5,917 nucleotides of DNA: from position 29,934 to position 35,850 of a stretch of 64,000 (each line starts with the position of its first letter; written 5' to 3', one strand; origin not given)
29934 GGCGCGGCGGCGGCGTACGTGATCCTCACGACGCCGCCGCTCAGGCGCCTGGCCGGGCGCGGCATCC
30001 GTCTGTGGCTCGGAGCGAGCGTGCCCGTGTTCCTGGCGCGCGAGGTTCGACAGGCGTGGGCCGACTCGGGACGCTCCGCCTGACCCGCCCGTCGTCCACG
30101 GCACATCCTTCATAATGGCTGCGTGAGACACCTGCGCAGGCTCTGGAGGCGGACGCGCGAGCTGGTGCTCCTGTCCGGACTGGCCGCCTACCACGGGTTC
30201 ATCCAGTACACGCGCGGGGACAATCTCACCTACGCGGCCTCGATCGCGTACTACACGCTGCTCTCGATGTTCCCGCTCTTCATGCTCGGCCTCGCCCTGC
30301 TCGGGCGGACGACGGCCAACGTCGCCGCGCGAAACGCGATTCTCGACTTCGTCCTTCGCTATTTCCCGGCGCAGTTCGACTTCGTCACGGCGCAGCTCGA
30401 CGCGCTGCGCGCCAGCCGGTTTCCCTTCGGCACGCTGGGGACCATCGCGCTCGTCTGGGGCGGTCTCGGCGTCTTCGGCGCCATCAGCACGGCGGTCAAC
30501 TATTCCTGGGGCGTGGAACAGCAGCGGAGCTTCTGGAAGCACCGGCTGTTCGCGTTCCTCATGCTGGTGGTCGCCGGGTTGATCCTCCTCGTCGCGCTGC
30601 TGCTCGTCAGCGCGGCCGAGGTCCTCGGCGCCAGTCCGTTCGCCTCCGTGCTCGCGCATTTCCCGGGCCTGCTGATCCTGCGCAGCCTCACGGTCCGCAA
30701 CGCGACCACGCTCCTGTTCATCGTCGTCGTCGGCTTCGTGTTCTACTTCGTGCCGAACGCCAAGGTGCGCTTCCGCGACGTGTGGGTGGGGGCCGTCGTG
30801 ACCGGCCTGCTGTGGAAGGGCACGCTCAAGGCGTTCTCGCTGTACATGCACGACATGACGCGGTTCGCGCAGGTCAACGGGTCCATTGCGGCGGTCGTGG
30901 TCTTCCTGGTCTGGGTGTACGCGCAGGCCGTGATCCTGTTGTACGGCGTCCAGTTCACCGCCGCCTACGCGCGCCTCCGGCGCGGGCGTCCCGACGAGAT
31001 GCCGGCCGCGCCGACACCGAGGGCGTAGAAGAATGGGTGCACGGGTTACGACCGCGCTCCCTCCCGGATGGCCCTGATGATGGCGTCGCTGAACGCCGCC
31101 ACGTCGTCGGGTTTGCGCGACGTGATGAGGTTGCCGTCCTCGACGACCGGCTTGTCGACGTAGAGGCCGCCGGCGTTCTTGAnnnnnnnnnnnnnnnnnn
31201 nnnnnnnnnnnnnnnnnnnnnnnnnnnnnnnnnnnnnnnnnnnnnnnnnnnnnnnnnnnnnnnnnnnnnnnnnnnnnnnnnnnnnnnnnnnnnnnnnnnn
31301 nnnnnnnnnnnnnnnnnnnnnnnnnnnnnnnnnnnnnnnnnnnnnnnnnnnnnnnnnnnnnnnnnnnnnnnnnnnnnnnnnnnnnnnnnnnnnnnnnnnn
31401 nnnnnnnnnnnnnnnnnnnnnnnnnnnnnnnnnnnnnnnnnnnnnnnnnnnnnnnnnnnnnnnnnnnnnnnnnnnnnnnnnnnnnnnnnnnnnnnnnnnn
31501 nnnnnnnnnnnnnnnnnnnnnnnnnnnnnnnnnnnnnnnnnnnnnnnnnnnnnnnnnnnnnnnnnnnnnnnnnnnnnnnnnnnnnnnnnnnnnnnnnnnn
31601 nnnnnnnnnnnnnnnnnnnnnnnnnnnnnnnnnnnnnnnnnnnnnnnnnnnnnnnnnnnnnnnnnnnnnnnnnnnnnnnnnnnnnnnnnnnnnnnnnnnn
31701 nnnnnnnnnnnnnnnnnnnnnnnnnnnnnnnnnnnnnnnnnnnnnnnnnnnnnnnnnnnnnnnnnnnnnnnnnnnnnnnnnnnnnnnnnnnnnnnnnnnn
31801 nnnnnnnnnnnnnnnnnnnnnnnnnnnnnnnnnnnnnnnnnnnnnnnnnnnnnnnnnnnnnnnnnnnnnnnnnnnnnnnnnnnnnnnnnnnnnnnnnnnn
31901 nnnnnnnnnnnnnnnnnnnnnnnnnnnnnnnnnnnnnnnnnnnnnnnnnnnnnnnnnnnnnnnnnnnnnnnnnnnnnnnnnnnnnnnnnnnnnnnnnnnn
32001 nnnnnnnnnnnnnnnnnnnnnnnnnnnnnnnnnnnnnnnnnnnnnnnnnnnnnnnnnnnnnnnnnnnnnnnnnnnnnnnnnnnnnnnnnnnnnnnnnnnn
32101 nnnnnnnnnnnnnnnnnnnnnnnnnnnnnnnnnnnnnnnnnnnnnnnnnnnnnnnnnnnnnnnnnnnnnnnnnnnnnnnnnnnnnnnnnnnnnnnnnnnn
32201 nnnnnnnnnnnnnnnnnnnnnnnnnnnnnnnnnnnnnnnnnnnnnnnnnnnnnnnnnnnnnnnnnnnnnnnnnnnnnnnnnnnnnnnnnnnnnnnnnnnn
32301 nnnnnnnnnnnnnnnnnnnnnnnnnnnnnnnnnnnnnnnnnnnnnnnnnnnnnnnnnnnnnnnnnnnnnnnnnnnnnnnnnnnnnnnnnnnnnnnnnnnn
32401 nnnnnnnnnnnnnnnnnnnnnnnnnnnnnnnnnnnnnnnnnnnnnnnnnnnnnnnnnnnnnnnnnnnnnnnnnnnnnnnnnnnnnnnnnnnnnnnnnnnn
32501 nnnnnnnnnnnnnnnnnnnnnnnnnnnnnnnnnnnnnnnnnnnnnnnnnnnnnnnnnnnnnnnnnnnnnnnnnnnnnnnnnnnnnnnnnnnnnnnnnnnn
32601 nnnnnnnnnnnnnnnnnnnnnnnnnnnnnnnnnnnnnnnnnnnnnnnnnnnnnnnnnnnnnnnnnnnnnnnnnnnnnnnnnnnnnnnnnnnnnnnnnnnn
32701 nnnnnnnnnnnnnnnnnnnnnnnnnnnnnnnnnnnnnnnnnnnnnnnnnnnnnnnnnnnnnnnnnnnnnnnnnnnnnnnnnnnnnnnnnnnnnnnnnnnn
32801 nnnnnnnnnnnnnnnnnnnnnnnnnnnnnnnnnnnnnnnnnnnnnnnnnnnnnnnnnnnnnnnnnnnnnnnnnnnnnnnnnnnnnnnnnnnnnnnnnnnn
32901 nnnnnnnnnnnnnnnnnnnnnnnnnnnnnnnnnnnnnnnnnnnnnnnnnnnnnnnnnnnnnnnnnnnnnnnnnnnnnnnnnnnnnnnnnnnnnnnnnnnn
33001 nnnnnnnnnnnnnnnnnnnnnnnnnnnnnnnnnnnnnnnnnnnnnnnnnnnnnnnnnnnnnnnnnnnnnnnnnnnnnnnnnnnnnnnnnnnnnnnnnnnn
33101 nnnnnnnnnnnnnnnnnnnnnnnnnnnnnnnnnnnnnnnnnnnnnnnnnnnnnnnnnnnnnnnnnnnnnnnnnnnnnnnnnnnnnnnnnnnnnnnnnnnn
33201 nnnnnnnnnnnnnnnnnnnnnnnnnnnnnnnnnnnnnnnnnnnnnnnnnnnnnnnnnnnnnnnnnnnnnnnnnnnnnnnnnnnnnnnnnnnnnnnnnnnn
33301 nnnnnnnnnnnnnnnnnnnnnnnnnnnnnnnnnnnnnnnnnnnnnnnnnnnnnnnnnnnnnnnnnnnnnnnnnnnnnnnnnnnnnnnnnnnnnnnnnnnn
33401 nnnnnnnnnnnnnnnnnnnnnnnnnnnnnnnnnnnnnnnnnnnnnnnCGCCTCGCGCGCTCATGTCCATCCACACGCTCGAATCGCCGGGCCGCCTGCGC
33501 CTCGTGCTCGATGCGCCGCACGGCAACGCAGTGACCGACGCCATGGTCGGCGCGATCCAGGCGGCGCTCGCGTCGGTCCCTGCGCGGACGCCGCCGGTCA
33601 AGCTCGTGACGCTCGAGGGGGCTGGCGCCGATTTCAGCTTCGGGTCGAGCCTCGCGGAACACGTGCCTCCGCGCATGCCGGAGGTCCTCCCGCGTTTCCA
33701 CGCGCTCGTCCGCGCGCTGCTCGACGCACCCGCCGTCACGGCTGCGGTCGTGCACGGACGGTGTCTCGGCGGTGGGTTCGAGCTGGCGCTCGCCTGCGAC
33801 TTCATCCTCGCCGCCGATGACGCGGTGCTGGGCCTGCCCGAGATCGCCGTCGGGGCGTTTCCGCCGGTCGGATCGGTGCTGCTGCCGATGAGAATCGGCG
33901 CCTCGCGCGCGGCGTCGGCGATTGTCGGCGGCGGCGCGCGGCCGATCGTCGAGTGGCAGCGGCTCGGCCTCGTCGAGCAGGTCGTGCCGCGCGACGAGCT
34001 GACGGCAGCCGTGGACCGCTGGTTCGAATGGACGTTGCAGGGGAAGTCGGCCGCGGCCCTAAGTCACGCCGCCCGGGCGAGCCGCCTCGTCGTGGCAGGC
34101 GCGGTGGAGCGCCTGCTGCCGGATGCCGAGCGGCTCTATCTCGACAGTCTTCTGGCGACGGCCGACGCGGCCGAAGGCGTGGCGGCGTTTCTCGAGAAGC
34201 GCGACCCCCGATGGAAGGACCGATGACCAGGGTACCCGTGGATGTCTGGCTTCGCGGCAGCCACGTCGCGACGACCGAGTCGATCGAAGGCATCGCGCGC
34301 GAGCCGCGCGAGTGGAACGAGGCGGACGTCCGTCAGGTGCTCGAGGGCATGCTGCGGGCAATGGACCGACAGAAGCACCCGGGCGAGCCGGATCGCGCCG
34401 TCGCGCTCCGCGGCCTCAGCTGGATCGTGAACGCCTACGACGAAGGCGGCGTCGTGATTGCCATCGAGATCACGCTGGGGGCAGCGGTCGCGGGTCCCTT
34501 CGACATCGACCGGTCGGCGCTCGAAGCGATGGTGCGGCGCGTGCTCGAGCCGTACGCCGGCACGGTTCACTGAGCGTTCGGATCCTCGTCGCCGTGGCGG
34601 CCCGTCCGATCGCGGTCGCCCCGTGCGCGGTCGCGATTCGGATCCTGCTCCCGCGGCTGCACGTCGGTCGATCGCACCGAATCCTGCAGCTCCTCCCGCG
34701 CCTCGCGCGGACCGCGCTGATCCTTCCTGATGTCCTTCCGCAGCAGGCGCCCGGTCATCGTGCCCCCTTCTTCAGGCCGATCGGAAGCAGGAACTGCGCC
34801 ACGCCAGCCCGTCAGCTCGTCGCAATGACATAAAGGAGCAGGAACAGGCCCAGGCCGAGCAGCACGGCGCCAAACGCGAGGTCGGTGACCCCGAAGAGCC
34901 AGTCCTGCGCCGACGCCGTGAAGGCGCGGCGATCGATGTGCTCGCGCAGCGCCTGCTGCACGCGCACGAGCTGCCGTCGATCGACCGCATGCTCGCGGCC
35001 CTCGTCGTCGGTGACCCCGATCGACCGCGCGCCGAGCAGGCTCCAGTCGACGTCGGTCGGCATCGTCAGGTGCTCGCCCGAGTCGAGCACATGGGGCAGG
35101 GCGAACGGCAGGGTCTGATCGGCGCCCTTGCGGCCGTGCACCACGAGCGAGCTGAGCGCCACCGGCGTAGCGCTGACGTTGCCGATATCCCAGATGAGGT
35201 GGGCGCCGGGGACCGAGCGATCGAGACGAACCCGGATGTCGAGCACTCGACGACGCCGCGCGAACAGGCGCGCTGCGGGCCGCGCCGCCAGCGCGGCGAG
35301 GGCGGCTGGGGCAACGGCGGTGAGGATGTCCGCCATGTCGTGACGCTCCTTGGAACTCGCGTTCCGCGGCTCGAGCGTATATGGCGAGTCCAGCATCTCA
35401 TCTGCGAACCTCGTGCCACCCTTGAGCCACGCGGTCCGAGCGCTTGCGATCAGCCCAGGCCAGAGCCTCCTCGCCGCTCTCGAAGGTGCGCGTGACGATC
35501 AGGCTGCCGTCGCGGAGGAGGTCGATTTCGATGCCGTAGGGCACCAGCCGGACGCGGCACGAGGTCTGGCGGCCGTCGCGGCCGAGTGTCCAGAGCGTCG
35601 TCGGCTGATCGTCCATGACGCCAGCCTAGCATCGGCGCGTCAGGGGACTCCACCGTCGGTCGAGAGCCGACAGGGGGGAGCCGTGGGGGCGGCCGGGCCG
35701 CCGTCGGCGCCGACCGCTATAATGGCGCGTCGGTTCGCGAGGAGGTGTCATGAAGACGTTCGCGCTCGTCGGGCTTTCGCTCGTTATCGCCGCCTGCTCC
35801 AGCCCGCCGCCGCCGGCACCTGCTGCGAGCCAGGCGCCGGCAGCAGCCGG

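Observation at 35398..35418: Near-consensus sigma-54 promoter embedded in the 3' end of a gene, driving a hypothetical membrane protein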

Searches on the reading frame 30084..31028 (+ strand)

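Call 32: search_protein_families(library=pfam, proteins=[window:30084-31028:+], max_evalue=0.001)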
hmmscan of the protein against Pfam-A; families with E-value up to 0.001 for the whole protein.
window:30084-31028:+ (314 aa): 1 family
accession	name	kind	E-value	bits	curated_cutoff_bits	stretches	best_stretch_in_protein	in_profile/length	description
PF03631.20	Virul_fac_BrkB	-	4.9e-49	167.8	33.7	1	48-297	6-257/259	Virulence factor BrkB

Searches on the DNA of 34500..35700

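Call 86: search_rna_families(source=window, start=34500, end=35700, threshold=evalue, max_evalue=1)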
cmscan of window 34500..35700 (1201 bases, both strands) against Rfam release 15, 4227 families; matches with E-value up to 1: 0.
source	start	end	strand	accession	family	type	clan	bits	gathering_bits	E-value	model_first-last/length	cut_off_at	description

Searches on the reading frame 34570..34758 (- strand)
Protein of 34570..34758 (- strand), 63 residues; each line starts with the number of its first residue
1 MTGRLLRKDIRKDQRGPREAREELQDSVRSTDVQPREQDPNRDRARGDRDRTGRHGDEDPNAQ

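Call 71: search_protein_families(library=pfam, proteins=[window:34570-34758:-], max_evalue=1)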
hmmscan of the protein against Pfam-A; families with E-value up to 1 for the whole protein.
seq(63 aa): 0 families

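Call 72: search_protein_families(library=ncbifam, proteins=[window:34570-34758:-], max_evalue=1)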
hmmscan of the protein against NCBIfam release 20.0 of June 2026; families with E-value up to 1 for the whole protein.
seq(63 aa): 0 families

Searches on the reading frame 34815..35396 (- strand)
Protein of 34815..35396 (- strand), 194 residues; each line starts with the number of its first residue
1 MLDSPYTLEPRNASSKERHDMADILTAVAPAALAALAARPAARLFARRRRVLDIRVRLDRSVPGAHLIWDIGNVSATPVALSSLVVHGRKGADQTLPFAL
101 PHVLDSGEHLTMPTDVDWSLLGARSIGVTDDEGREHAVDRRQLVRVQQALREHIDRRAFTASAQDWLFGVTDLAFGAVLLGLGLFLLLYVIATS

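Call 14: search_protein_families(library=pfam, proteins=[window:34815-35396:-], max_evalue=0.01)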
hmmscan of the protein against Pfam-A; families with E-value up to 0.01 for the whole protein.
seq(194 aa): 0 families

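Call 15: find_homologous_proteins(query=window:34815-35396:-, max_evalue=0.01)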
Query seq(194 aa) (194 aa): 34 proteins with E <= 0.01 among 8000 candidates.
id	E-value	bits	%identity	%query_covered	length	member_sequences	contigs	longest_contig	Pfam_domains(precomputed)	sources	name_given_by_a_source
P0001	1.5e-104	366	100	90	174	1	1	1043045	-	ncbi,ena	-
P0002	2.2e-68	248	72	89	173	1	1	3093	-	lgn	-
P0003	3.8e-63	231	67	89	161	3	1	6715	-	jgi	jgi:hypothetical protein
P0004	1.2e-60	223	71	75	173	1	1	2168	-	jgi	-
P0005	1.2e-52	197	57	90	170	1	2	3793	-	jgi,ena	jgi:hypothetical protein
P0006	8.9e-51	191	54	90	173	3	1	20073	-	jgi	jgi:hypothetical protein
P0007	2.6e-50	189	53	90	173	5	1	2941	-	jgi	jgi:hypothetical protein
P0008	4.1e-50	188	53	89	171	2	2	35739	-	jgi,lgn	jgi:hypothetical protein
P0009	2.6e-49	186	54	90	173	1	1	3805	-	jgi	jgi:hypothetical protein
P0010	3.0e-49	186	55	89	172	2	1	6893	-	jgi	jgi:hypothetical protein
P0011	5.6e-49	185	53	89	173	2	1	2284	-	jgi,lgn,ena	-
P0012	8.0e-49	184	54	89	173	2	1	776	-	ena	-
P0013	9.7e-49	184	52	90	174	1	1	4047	-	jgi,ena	-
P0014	1.3e-48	184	53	89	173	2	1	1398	-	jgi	-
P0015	2.7e-48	183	52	90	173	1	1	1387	-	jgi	jgi:hypothetical protein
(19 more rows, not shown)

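Call 18: find_related_loci(query=A1, collection=metagenome_contigs, flank=3000)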
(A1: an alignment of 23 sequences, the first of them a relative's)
Query A1 (174 aa) in metagenome_contigs; peptide patterns used: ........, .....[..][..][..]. (x = any residue, [..] = any of these).
428 stretches matched a pattern; 82 encode a relative of the query (tblastn E <= 1e-3); the best 80 are kept; 80 distinct loci.
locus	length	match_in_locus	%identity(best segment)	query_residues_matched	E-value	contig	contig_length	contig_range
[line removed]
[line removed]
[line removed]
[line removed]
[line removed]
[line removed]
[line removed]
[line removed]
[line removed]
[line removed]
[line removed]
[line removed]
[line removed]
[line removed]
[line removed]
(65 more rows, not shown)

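Call 19: find_related_loci(query=A1, collection=genome_contigs, flank=3000)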
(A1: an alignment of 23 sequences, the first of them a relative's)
Query A1 (174 aa) in genome_contigs; peptide patterns used: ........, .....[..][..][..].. (x = any residue, [..] = any of these).
69 stretches matched a pattern; 8 encode a relative of the query (tblastn E <= 1e-3); 8 distinct loci.
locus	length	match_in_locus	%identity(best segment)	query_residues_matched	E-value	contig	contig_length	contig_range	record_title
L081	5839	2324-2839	55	1-173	2e-56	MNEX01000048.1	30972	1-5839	MAG: Acidobacteria bacterium 13_1_40CM_65_14 13_1_40cm_scaffold_643, whole genome shotgun sequence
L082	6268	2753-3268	52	1-173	2e-54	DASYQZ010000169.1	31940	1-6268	MAG TPA_asm: Vicinamibacterales bacterium isolate SMAG_U4498 k141_1616126, whole genome shotgun sequence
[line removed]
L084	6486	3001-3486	54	1-162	7e-49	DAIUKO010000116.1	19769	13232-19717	MAG TPA_asm: Vicinamibacterales bacterium isolate CTOTU27892 NODE_368_length_19769_cov_8.179923, whole genome shotgun se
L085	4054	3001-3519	50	1-173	2e-45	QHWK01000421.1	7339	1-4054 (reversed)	MAG: Acidobacteria bacterium isolate gp6 AA45 14_1009_16_20cm_scaffold_24634_curated, whole genome shotgun sequence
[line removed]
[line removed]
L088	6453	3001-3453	44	22-173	5e-40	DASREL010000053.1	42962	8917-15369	MAG TPA_asm: Vicinamibacterales bacterium isolate SMAG_U10005 k141_1019542, whole genome shotgun sequence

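Call 23: find_encoding_contigs(protein=P0001, flank=10000, max_places=3)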
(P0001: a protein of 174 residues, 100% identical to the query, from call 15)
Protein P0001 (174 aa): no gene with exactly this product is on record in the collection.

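Call 24: find_encoding_contigs(protein=P0002, flank=3000, max_places=3)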
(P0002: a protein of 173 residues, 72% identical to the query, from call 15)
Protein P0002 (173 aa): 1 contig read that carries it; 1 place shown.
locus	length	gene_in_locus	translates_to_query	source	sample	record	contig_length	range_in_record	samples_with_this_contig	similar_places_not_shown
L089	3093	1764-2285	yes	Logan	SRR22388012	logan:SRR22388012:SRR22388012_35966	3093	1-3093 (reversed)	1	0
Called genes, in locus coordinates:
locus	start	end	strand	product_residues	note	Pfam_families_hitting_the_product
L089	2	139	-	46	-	?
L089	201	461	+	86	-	PF02604:PhdYeFM_antitox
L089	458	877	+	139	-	PF01850:PIN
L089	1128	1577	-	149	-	-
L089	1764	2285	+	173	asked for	-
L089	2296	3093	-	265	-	?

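Call 25: find_encoding_contigs(protein=P0003, flank=5000, max_places=3)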
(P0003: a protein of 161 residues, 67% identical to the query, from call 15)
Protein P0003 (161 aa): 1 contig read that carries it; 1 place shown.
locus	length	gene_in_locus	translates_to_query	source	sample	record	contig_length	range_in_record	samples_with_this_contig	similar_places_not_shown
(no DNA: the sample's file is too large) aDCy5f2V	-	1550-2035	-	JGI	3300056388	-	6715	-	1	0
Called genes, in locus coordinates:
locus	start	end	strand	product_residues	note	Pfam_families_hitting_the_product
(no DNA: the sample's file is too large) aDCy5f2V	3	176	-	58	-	?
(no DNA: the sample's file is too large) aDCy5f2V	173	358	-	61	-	-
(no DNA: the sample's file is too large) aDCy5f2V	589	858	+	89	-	PF13711:DUF4160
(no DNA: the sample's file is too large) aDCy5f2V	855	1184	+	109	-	PF10387:DUF2442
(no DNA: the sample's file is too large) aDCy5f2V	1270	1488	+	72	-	-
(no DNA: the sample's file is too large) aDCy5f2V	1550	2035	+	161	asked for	-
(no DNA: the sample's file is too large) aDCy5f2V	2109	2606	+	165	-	-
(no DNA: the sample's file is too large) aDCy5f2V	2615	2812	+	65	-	-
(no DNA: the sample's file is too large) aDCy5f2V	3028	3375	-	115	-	-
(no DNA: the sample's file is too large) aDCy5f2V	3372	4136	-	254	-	PF00378:ECH_1, PF16113:ECH_2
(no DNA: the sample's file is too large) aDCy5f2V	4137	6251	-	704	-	PF03190:Thioredox_DsbH, PF13899:Thioredoxin_7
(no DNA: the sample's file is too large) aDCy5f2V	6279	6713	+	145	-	?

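Call 49: search_protein_families(library=ncbifam, proteins=[P0001], max_evalue=0.01)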
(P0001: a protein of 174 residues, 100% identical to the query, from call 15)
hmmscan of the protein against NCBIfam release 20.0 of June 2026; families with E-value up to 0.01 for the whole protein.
P0001 (174 aa): 0 families

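Call 58: search_protein_representatives(alignment_id=A1)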
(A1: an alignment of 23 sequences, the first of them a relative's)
Query: 23 sequences, 173 profile positions. Proteins with E-value up to 0.001 (for the whole library): 48; up to 1e-10: 37; up to 1e-30: 10. The best 48 are listed.
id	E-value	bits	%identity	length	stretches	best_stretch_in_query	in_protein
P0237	5.5e-73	260.8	-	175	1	1-173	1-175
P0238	1.1e-65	237.1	-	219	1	1-173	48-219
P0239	2.1e-52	193.8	-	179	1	1-173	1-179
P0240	1.3e-43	165.3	-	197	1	23-171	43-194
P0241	5.0e-43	163.3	-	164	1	1-173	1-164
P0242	1.0e-38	149.3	-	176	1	31-173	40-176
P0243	3.8e-34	134.4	-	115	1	1-116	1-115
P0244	7.7e-34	133.4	-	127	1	32-119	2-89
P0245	1.6e-33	132.3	-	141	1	33-173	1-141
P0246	2.0e-32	128.8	-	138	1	20-151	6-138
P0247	5.2e-30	120.9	-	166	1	16-131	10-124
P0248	2.0e-29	119.0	-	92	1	82-173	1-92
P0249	1.0e-28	116.7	-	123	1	8-101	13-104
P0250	1.5e-28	116.2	-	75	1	99-173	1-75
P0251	1.4e-27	113.1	-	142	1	1-98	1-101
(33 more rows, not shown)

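Call 60: predict_structure(alignment_id=A1)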
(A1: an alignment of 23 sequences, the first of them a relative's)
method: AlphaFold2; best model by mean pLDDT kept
length: 174 residues; sequences in the alignment: 23
mean_pLDDT: 89.3   pTM: 0.66
mean pLDDT of the five models: 89.3, 85.5, 84.5, 84.4, 80.5
residues with pLDDT >= 90: 109; 70-90: 54; 50-70: 11; < 50: 0
segments of 3 or more residues with pLDDT < 50: none
pLDDT, mean of each block of 10 residues (from residue 1): 83 89 74 94 88 96 93 88 95 88 94 94 94 80 74 94 98 94
secondary structure, 60 per line:
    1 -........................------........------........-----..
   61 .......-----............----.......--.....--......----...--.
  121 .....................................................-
elements in order: H2-25 E32-39 E46-53 E59-67 E73-84 E89-95 H98-102 E105-110 E115-117 H120-173

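Call 63: fold_search(model_id=the predicted structure, library=pdb)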
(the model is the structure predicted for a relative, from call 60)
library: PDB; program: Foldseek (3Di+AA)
matches with E <= 10: 1443; with E <= 0.001: 1
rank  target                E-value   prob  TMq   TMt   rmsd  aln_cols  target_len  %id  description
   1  8fk7_A                3.9e-04  1.00  0.40  0.50  10.1       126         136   21  Structure of the Pyrobaculum calidifontis flagellar-like archaeal type IV pilus (released 2023-06-28)
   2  2f1e_MODEL_1_A        2.8e-03  1.00  0.33  0.46   5.7       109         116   16  Solution structure of ApaG protein (released 2006-10-24)
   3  1tza_A                3.3e-03  1.00  0.29  0.36   7.4       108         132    9  X-ray structure of Northeast Structural Genomics Consortium target SoR45 (released 2004-07-27)
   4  1xvs_A                3.7e-03  1.00  0.29  0.37   6.2       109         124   11  Crystal structure of apaG Protein from Vibrio cholerae (released 2004-12-14)
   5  8rjc_5                4.8e-03  1.00  0.32  0.31  19.2       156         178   14  Structure of the rabbit 80S ribosome stalled on a 2-TMD rhodopsin intermediate in complex with Sec61-TRAP, open confor (released 2024-01-24)
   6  1tza_B                5.9e-03  1.00  0.30  0.38   6.4       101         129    7  X-ray structure of Northeast Structural Genomics Consortium target SoR45 (released 2004-07-27)
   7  9n9j_5                6.6e-03  1.00  0.34  0.41   5.9       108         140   15  Structure of a GRP94 folding intermediate engaged with a CCDC134- and FKBP11-bound secretory translocon (released 2025-11-19)
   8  1xq4_C                7.3e-03  1.00  0.31  0.41   5.7       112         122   10  Crystal Structure of the Putative ApaA Protein from Bordetella pertussis, Northeast Structural Genomics Target BeR40 (released 2004-11-09)
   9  8b6l_E                9.6e-03  1.00  0.32  0.36   6.3       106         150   14  Subtomogram average of the human Sec61-TRAP-OSTA-translocon (released 2022-12-07)
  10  7skp_B                1.1e-02  0.99  0.25  0.50   7.8        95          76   16  De novo synthetic protein DIG14 (tetragonal space group) (released 2022-10-12)
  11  8b5l_q                1.2e-02  1.00  0.33  0.37   6.2       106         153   15  Cryo-EM structure of ribosome-Sec61-TRAP (TRanslocon Associated Protein) translocon complex (released 2023-03-01)
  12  2n59_MODEL_1_A        1.2e-02  0.99  0.27  0.42   6.1        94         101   13  Solution Structure of R. palustris CsgH (released 2016-05-11)
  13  1yyc_MODEL_1_A        1.2e-02  0.99  0.32  0.32  12.4       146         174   16  Solution Structure of a putative late embryogenesis abundant (LEA) protein At2g46140.1 (released 2005-04-05)
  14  1xq4_B                1.5e-02  1.00  0.29  0.39   6.2       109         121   10  Crystal Structure of the Putative ApaA Protein from Bordetella pertussis, Northeast Structural Genomics Target BeR40 (released 2004-11-09)
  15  1xq4_A                1.5e-02  1.00  0.31  0.41   5.7       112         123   10  Crystal Structure of the Putative ApaA Protein from Bordetella pertussis, Northeast Structural Genomics Target BeR40 (released 2004-11-09)
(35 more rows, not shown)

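Call 74: list_cluster_members(proteins=[P0001, P0035, P0117])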
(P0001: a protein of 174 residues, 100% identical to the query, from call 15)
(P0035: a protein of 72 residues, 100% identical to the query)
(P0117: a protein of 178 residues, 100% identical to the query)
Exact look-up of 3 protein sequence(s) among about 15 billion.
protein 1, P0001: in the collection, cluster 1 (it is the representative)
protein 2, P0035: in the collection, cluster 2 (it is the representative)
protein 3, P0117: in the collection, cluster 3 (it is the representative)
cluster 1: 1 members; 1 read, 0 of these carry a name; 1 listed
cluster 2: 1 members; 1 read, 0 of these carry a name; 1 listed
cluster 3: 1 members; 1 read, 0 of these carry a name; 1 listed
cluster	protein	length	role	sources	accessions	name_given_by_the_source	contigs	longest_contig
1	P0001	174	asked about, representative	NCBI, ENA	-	-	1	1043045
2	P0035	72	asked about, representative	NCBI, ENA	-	-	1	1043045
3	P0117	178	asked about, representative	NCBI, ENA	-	-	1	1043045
